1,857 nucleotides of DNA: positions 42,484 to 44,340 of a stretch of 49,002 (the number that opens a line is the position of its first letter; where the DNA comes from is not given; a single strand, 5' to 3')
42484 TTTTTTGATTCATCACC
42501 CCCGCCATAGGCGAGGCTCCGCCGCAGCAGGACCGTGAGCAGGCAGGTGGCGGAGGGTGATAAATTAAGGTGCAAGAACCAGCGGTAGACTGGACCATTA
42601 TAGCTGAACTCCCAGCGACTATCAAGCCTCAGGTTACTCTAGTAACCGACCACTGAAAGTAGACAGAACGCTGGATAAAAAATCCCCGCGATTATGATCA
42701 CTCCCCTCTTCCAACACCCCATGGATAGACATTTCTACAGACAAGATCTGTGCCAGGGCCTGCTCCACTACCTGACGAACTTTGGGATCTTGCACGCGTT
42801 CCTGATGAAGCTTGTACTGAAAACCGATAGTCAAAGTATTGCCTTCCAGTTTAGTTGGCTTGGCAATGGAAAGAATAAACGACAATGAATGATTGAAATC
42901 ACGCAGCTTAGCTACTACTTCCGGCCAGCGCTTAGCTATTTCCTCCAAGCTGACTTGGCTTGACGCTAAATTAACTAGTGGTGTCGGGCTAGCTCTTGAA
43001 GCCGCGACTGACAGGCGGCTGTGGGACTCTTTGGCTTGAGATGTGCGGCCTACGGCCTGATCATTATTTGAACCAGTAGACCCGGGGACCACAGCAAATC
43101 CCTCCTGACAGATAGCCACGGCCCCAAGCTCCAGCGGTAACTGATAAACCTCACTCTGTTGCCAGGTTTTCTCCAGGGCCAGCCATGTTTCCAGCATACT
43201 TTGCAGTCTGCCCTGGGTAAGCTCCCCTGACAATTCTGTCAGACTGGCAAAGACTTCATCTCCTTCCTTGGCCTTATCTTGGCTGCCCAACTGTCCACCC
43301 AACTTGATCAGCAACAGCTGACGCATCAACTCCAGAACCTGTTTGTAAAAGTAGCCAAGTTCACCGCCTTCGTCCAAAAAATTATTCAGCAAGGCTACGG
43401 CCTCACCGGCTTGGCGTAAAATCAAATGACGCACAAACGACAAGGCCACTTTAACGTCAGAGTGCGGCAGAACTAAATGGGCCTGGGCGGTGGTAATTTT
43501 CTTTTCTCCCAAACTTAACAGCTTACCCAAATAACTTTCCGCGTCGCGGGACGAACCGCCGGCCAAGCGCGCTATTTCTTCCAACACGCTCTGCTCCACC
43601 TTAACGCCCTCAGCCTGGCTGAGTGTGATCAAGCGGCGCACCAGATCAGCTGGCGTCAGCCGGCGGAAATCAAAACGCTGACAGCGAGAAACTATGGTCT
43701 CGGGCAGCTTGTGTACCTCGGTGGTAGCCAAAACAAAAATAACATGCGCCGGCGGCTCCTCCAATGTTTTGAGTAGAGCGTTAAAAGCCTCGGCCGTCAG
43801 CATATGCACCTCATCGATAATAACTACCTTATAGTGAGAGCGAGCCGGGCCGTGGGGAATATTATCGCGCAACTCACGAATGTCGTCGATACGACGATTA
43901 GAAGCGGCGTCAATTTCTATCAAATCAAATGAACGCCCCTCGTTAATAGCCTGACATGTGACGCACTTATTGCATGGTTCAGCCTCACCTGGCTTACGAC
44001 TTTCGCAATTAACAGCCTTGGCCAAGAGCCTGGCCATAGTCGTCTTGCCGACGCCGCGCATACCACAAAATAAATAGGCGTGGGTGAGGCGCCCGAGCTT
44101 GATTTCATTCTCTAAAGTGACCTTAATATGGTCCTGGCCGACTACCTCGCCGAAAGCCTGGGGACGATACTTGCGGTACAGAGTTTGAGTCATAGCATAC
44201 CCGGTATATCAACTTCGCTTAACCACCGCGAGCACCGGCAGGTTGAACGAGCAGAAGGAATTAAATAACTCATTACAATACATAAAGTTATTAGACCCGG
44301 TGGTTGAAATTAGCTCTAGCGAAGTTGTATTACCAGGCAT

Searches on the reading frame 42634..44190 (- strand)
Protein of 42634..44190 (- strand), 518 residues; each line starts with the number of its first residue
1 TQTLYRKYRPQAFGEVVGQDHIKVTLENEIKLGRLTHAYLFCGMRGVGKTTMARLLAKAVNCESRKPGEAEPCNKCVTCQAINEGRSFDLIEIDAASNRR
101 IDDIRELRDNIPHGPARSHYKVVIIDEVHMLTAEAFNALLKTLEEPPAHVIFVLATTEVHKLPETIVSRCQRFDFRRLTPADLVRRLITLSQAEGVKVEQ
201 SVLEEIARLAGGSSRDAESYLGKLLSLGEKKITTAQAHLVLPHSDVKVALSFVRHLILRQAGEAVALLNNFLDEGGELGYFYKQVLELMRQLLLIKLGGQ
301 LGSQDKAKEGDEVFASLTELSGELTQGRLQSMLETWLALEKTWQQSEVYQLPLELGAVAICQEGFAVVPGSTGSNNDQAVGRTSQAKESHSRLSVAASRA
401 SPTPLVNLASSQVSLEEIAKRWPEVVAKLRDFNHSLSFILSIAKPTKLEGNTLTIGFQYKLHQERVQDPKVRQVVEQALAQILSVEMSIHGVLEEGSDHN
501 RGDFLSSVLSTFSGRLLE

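Call 91: search_protein_families(library=pfam, proteins=[window:42634-44190:-], max_evalue=0.00001)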
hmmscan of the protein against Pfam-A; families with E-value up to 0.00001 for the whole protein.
window:42634-44190:- (518 aa): 6 families
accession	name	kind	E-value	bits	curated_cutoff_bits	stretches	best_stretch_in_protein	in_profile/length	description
PF13177.12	DNA_pol3_delta2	-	2.8e-45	154.6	27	1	19-178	2-160/161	DNA polymerase III, delta subunit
PF00004.35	AAA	-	1.7e-13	51.6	21.2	1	40-176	2-126/131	ATPase family associated with various cellular activities (AAA)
PF13401.12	AAA_22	-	2.3e-09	38.1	27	1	40-156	9-124/130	AAA domain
PF07728.20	AAA_5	-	1.4e-07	32.1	22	1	40-150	3-97/139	AAA domain (dynein-related subfamily)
PF05496.18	RuvB_N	-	3.6e-06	27.3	27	0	9-65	2-62/159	Holliday junction DNA helicase RuvB P-loop domain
PF20964.2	DnaX_C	-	6e-06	26.6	26.2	0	411-495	5-93/113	DNA polymerase III subunit tau, C-terminal domain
